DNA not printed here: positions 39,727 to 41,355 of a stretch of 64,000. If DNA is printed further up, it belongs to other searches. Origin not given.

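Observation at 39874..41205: Exosome cap subunit Csl4 fused to an RGG linker, a CxxC-x17-CxxC zinc finger and a canonical RRM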

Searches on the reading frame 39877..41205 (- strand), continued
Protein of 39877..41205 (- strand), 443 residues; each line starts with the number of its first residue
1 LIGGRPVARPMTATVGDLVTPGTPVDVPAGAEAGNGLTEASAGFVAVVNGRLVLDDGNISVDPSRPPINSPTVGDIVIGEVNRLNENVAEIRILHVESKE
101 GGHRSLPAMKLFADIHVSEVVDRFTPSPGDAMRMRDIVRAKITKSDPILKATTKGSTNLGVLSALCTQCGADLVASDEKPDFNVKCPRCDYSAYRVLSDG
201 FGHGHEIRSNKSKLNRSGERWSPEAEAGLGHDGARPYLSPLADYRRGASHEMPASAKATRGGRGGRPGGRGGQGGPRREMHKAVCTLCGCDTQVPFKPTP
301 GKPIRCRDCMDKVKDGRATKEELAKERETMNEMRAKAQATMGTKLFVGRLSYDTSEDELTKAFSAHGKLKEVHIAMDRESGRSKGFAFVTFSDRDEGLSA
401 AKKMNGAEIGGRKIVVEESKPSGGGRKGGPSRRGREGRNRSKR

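Call 70: search_protein_families(library=ncbifam, proteins=[P0124, P0126, P0128, P0129, P0130, P0132, P0133, P0147, P0071], max_evalue=0.00001)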
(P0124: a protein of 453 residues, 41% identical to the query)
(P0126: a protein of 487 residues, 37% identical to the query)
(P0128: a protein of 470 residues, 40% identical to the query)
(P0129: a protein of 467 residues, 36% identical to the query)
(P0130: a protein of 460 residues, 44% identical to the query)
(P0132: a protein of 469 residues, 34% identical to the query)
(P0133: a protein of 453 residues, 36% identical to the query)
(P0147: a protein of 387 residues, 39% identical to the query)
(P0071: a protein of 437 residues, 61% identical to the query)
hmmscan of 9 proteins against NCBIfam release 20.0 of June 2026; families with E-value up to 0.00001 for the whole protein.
P0124 (453 aa): 9 families
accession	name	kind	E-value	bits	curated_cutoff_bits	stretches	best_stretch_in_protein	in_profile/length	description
NF058537.1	Rbp_regulator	equivalog_domain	1.3e-41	140.7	100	2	349-425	1-78/79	RNA-binding regulator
TIGR01622.1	SF-CC1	subfamily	2.3e-36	125.9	231.65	2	346-437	218-310/500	splicing factor, CC1-like family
NF034126.3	PRK09521.1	equivalog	1.5e-34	119.4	90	1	5-185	2-178/180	exosome complex RNA-binding protein Csl4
TIGR01628.1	PABP-1234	subfamily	1.9e-29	103.3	497.1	2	235-338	266-366/595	polyadenylate binding protein, human types 1, 2, 3, 4 family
TIGR01661.1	ELAV_HUD_SF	subfamily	2.3e-26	93.2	279.1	2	289-427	36-172/351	ELAV/HuD family splicing factor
TIGR01642.1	U2AF_lg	subfamily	2.7e-23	82.3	310.3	2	333-436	282-386/510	U2 snRNP auxilliary factor, large subunit, splicing factor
TIGR01648.1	hnRNP-R-Q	subfamily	1.7e-21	76.7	317.85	2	255-330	57-132/577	hnRNP-R, Q splicing factor family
TIGR01659.1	sex-lethal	subfamily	7e-18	65.4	486.2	2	253-320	190-257/346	sex-lethal family splicing factor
TIGR01645.1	half-pint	subfamily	2.7e-08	33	443.95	0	261-330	205-274/607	poly-U binding splicing factor, half-pint family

P0126 (487 aa): 9 families
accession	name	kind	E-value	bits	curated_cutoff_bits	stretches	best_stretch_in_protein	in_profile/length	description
NF058537.1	Rbp_regulator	equivalog_domain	4.6e-44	148.6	100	2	373-448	2-78/79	RNA-binding regulator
NF034126.3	PRK09521.1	equivalog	8.7e-36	123.4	90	1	4-189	1-179/180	exosome complex RNA-binding protein Csl4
TIGR01622.1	SF-CC1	subfamily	8.2e-31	107.5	231.65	2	369-446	218-296/500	splicing factor, CC1-like family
TIGR01642.1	U2AF_lg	subfamily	2.1e-24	85.9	310.3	2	369-446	295-373/510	U2 snRNP auxilliary factor, large subunit, splicing factor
TIGR01628.1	PABP-1234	subfamily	3.3e-24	86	497.1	2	263-343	282-361/595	polyadenylate binding protein, human types 1, 2, 3, 4 family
TIGR01661.1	ELAV_HUD_SF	subfamily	3.6e-24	86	279.1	2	375-449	8-83/351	ELAV/HuD family splicing factor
TIGR01659.1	sex-lethal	subfamily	4.6e-21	75.8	486.2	2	267-331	194-258/346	sex-lethal family splicing factor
TIGR01648.1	hnRNP-R-Q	subfamily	4e-15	55.6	317.85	1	263-335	55-127/577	hnRNP-R, Q splicing factor family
TIGR01645.1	half-pint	subfamily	8.6e-10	38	443.95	0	276-340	210-274/607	poly-U binding splicing factor, half-pint family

P0128 (470 aa): 9 families
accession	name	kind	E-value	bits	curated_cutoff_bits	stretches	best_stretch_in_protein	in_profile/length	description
TIGR01628.1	PABP-1234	subfamily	5.1e-36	125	497.1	2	253-450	181-385/595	polyadenylate binding protein, human types 1, 2, 3, 4 family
NF058537.1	Rbp_regulator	equivalog_domain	8.7e-36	122.1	100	2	350-424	1-75/79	RNA-binding regulator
NF034126.3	PRK09521.1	equivalog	2.2e-29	102.6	90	1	16-197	1-178/180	exosome complex RNA-binding protein Csl4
TIGR01622.1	SF-CC1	subfamily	2.6e-26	92.7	231.65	2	351-425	122-195/500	splicing factor, CC1-like family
TIGR01661.1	ELAV_HUD_SF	subfamily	2.2e-18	67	279.1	2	252-324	271-342/351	ELAV/HuD family splicing factor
TIGR01659.1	sex-lethal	subfamily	2.5e-14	53.7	486.2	1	252-335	195-280/346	sex-lethal family splicing factor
TIGR01642.1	U2AF_lg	subfamily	2.5e-14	52.7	310.3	1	246-330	292-376/510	U2 snRNP auxilliary factor, large subunit, splicing factor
TIGR01648.1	hnRNP-R-Q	subfamily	1.8e-11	43.6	317.85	0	348-415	58-124/577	hnRNP-R, Q splicing factor family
TIGR01649.1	hnRNP-L_PTB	subfamily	7.5e-07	28.5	287.4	0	251-326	299-370/493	hnRNP-L/PTB/hephaestus splicing factor family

P0129 (467 aa): 8 families
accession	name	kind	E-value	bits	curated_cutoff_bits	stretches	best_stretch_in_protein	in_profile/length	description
NF058537.1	Rbp_regulator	equivalog_domain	3.1e-32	110.7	100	2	352-426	2-77/79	RNA-binding regulator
TIGR01622.1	SF-CC1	subfamily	1.6e-30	106.6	231.65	2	345-432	212-303/500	splicing factor, CC1-like family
NF034126.3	PRK09521.1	equivalog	4e-26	91.9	90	1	5-183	2-178/180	exosome complex RNA-binding protein Csl4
TIGR01628.1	PABP-1234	subfamily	1.7e-24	86.9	497.1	1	259-428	91-261/595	polyadenylate binding protein, human types 1, 2, 3, 4 family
TIGR01648.1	hnRNP-R-Q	subfamily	1.2e-19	70.5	317.85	1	253-330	55-133/577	hnRNP-R, Q splicing factor family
TIGR01642.1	U2AF_lg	subfamily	1.1e-18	67.1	310.3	2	258-343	298-384/510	U2 snRNP auxilliary factor, large subunit, splicing factor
TIGR01661.1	ELAV_HUD_SF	subfamily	1.6e-18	67.4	279.1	2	345-424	265-344/351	ELAV/HuD family splicing factor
TIGR01659.1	sex-lethal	subfamily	1.6e-15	57.6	486.2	1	244-412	95-257/346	sex-lethal family splicing factor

P0130 (460 aa): 2 families
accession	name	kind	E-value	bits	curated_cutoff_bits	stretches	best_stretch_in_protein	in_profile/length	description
NF034126.3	PRK09521.1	equivalog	1.4e-27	96.7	90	1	6-185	3-178/180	exosome complex RNA-binding protein Csl4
TIGR04272.1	cxxc_cxxc_Mbark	domain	1.9e-21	75.5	36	2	300-331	4-35/37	CxxC-x17-CxxC domain-containing protein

P0132 (469 aa): 10 families
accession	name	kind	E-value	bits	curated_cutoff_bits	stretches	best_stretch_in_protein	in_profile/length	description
NF058537.1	Rbp_regulator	equivalog_domain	7.7e-34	115.8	100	2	274-350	2-79/79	RNA-binding regulator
TIGR01622.1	SF-CC1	subfamily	6.2e-32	111.2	231.65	2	267-350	215-299/500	splicing factor, CC1-like family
NF034126.3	PRK09521.1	equivalog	2.9e-29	102.1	90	1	20-199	2-179/180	exosome complex RNA-binding protein Csl4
TIGR01628.1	PABP-1234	subfamily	6.4e-28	98.2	497.1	2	262-354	276-368/595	polyadenylate binding protein, human types 1, 2, 3, 4 family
TIGR01642.1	U2AF_lg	subfamily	5.4e-18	64.8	310.3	2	272-348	297-374/510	U2 snRNP auxilliary factor, large subunit, splicing factor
TIGR01661.1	ELAV_HUD_SF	subfamily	5e-17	62.5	279.1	1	274-448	6-177/351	ELAV/HuD family splicing factor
TIGR01659.1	sex-lethal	subfamily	9.4e-15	55.1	486.2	1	258-446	94-281/346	sex-lethal family splicing factor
TIGR01648.1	hnRNP-R-Q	subfamily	7.3e-14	51.5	317.85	1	271-341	58-129/577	hnRNP-R, Q splicing factor family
NF003181.1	PRK04163.1-1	equivalog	2.9e-09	36.4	200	1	19-155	3-132/221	exosome complex RNA-binding protein Rrp4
TIGR01645.1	half-pint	subfamily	8e-08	31.5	443.95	1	272-438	107-277/607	poly-U binding splicing factor, half-pint family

P0133 (453 aa): 9 families
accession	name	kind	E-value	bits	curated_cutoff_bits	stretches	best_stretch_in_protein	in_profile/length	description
TIGR01622.1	SF-CC1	subfamily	2.3e-34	119.3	231.65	2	342-442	217-320/500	splicing factor, CC1-like family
NF058537.1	Rbp_regulator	equivalog_domain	7.4e-30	103.1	100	2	347-420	2-76/79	RNA-binding regulator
TIGR01628.1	PABP-1234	subfamily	1.5e-29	103.6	497.1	1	257-448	91-282/595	polyadenylate binding protein, human types 1, 2, 3, 4 family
NF034126.3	PRK09521.1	equivalog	3.1e-27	95.6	90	1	5-184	2-179/180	exosome complex RNA-binding protein Csl4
TIGR01642.1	U2AF_lg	subfamily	2.2e-24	85.9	310.3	2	252-338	294-381/510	U2 snRNP auxilliary factor, large subunit, splicing factor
TIGR01659.1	sex-lethal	subfamily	1.1e-16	61.4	486.2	1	241-429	93-280/346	sex-lethal family splicing factor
TIGR01661.1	ELAV_HUD_SF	subfamily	4.4e-16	59.4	279.1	2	252-340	87-178/351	ELAV/HuD family splicing factor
TIGR01648.1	hnRNP-R-Q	subfamily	8.2e-16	57.9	317.85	1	252-329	56-134/577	hnRNP-R, Q splicing factor family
TIGR01645.1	half-pint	subfamily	2.2e-10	39.9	443.95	0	256-326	203-273/607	poly-U binding splicing factor, half-pint family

P0147 (387 aa): 10 families
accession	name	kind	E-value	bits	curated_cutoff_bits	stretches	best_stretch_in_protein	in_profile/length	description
NF034126.3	PRK09521.1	equivalog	1.9e-31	109.3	90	1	3-186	1-178/180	exosome complex RNA-binding protein Csl4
NF058537.1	Rbp_regulator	equivalog_domain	3.7e-18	65.6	100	1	242-316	2-76/79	RNA-binding regulator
TIGR01622.1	SF-CC1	subfamily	9.1e-16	57.9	231.65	1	238-344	218-325/500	splicing factor, CC1-like family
TIGR01628.1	PABP-1234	subfamily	3.7e-12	46.2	497.1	1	242-347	288-393/595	polyadenylate binding protein, human types 1, 2, 3, 4 family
TIGR01642.1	U2AF_lg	subfamily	4.3e-11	42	310.3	1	237-382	294-430/510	U2 snRNP auxilliary factor, large subunit, splicing factor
TIGR01661.1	ELAV_HUD_SF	subfamily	2.2e-09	37.4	279.1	1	240-313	270-342/351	ELAV/HuD family splicing factor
TIGR01648.1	hnRNP-R-Q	subfamily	1e-06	27.9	317.85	1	239-310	58-129/577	hnRNP-R, Q splicing factor family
NF003181.1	PRK04163.1-1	equivalog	1.2e-06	27.8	200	1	3-135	3-125/221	exosome complex RNA-binding protein Rrp4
TIGR01659.1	sex-lethal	subfamily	3.4e-06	26.9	486.2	1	241-321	109-192/346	sex-lethal family splicing factor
TIGR01649.1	hnRNP-L_PTB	subfamily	9.6e-06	24.8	287.4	0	238-341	297-394/493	hnRNP-L/PTB/hephaestus splicing factor family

P0071 (437 aa): 10 families
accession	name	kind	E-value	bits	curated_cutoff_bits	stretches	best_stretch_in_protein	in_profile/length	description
NF034126.3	PRK09521.1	equivalog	1.5e-23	83.6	90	1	53-209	29-178/180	exosome complex RNA-binding protein Csl4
NF058537.1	Rbp_regulator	equivalog_domain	1.5e-21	76.5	100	1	349-423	2-76/79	RNA-binding regulator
TIGR01622.1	SF-CC1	subfamily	2.4e-18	66.4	231.65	1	338-422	210-295/500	splicing factor, CC1-like family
TIGR04272.1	cxxc_cxxc_Mbark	domain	6.2e-13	48.2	36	1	282-316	1-35/37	CxxC-x17-CxxC domain-containing protein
TIGR01648.1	hnRNP-R-Q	subfamily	1.3e-11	44.1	317.85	1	341-420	53-132/577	hnRNP-R, Q splicing factor family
TIGR01628.1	PABP-1234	subfamily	1.1e-10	41.4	497.1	1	314-421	146-256/595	polyadenylate binding protein, human types 1, 2, 3, 4 family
TIGR01645.1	half-pint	subfamily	2e-08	33.5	443.95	1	350-423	109-181/607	poly-U binding splicing factor, half-pint family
TIGR01661.1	ELAV_HUD_SF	subfamily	2.1e-08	34.2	279.1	1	335-421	258-343/351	ELAV/HuD family splicing factor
TIGR01642.1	U2AF_lg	subfamily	6.2e-08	31.6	310.3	1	342-426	292-376/510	U2 snRNP auxilliary factor, large subunit, splicing factor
TIGR01659.1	sex-lethal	subfamily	6.6e-07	29.3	486.2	1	347-411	194-258/346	sex-lethal family splicing factor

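Call 77: predict_structure(alignment_id=A5)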
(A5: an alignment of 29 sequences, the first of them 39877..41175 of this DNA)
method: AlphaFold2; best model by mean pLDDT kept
length: 433 residues; sequences in the alignment: 29
mean_pLDDT: 72.5   pTM: 0.41
mean pLDDT of the five models: 72.5, 70.8, 68.7, 68.5, 64.5
residues with pLDDT >= 90: 80; 70-90: 216; 50-70: 40; < 50: 97
segments of 3 or more residues with pLDDT < 50: 192-209, 216-267, 411-433
pLDDT, mean of each block of 10 residues (from residue 1): 84 88 91 88 89 70 89 84 82 61 83 58 86 89 83 84 77 81 75 42 45 50 35 32 34 30 48 86 80 83 86 85 73 87 91 91 88 90 87 90 86 34 34 31
secondary structure, 60 per line:
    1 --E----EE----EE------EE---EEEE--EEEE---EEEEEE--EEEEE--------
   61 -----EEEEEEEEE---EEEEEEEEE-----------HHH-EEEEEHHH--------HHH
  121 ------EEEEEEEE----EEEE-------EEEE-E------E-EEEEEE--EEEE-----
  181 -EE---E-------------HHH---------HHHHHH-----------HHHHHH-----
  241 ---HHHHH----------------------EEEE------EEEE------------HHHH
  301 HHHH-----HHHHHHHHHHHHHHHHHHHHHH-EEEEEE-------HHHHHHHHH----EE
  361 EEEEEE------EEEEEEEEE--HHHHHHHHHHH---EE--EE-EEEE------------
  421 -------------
elements in order: E27-30 E33-36 E40-45 E48-52 E66-74 E78-86 E102-106 E127-134 E139-142 E150-153 E164-169 E172-175 H213-218 H230-235 H244-248 E271-274 E281-284 H297-304 H310-331 E333-338 H346-354 E359-366 E373-381 H384-394 E405-408

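Call 80: fold_search(model_id=the predicted structure, library=pdb)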
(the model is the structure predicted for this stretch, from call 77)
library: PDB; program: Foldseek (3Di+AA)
matches with E <= 10: 1749; with E <= 0.001: 772
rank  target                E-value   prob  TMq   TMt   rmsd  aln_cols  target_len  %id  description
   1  2ba1_A                3.0e-15  1.00  0.28  0.65   8.6       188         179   28  Archaeal exosome core (released 2005-11-22)
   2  5okz_S                1.1e-12  1.00  0.26  0.50   9.0       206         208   21  Crystal Strucrure of the Mpp6 Exosome complex (released 2017-08-30)
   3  5okz_m                8.4e-12  1.00  0.27  0.56   8.8       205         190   23  Crystal Strucrure of the Mpp6 Exosome complex (released 2017-08-30)
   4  8qcf_J                1.9e-11  1.00  0.25  0.46  11.2       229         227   23  yeast cytoplasmic exosome-Ski2 complex degrading a RNA substrate (released 2024-01-10)
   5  4oo1_I                4.9e-11  1.00  0.27  0.51   9.5       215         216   23  Structure of an Rrp6-RNA exosome complex bound to poly(A) RNA (released 2014-07-02)
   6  5vzj_I                5.2e-11  1.00  0.27  0.53   8.7       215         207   21  STRUCTURE OF A TWELVE COMPONENT MPP6-NUCLEAR RNA EXOSOME COMPLEX BOUND TO RNA (released 2017-08-02)
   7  4ifd_I                7.0e-11  1.00  0.26  0.45  10.6       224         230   22  Crystal structure of an 11-subunit eukaryotic exosome complex bound to RNA (released 2013-02-06)
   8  6d6q_I                8.3e-11  1.00  0.27  0.59   8.7       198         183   20  Human nuclear exosome-MTR4 RNA complex - overall reconstruction (released 2018-06-20)
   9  8r1o_I                1.0e-10  1.00  0.26  0.58   8.3       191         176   20  Structure of C. thermophilum RNA exosome core (released 2024-07-17)
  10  5okz_c                1.0e-10  1.00  0.27  0.54   8.5       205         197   20  Crystal Strucrure of the Mpp6 Exosome complex (released 2017-08-30)
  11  5k36_I                1.2e-10  1.00  0.27  0.50   9.4       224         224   21  Structure of an eleven component nuclear RNA exosome complex bound to RNA (released 2016-11-02)
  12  5jea_I                1.2e-10  1.00  0.24  0.43  12.0       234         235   22  Structure of a cytoplasmic 11-subunit RNA exosome complex including Ski7, bound to RNA (released 2016-07-13)
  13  5c0w_I                1.4e-10  1.00  0.27  0.49   9.9       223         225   22  Structure of a 12-subunit nuclear exosome complex bound to single-stranded RNA substrates (released 2015-07-29)
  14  9g8n_J                2.0e-10  1.00  0.26  0.58   9.1       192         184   21  80S-bound human Ski2-exosome complex (released 2024-10-16)
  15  5c0x_I                3.5e-10  1.00  0.26  0.48  10.9       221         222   20  Structure of a 12-subunit nuclear exosome complex bound to structured RNA (released 2015-08-05)
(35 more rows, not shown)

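Call 81: find_encoding_contigs(protein=P0336, flank=3000, max_places=4)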
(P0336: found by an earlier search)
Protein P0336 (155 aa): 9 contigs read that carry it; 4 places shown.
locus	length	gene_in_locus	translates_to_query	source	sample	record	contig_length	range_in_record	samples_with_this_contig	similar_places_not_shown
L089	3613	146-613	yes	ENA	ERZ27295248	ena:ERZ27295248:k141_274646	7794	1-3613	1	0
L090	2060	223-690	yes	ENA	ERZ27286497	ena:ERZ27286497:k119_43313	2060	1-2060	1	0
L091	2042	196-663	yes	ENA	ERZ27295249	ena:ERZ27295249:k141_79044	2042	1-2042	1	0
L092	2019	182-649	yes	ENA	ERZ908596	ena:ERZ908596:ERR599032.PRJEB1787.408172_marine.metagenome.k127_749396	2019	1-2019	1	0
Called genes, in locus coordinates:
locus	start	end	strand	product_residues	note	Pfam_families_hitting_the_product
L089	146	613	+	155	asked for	PF23477:zf_Tbcl_2, PF00076:RRM_1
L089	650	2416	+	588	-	PF04055:Radical_SAM, PF12836:HHH_3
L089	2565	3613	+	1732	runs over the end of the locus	PF07699:Ephrin_rec_like (faint), PF13540:RCC1_2, PF25390:WD40_RLD, PF00415:RCC1, PF13540:RCC1_2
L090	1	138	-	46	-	?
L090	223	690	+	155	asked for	PF23477:zf_Tbcl_2, PF00076:RRM_1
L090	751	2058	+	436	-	?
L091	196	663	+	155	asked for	PF23477:zf_Tbcl_2, PF00076:RRM_1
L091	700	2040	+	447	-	?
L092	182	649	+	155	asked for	PF23477:zf_Tbcl_2, PF00076:RRM_1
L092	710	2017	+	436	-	?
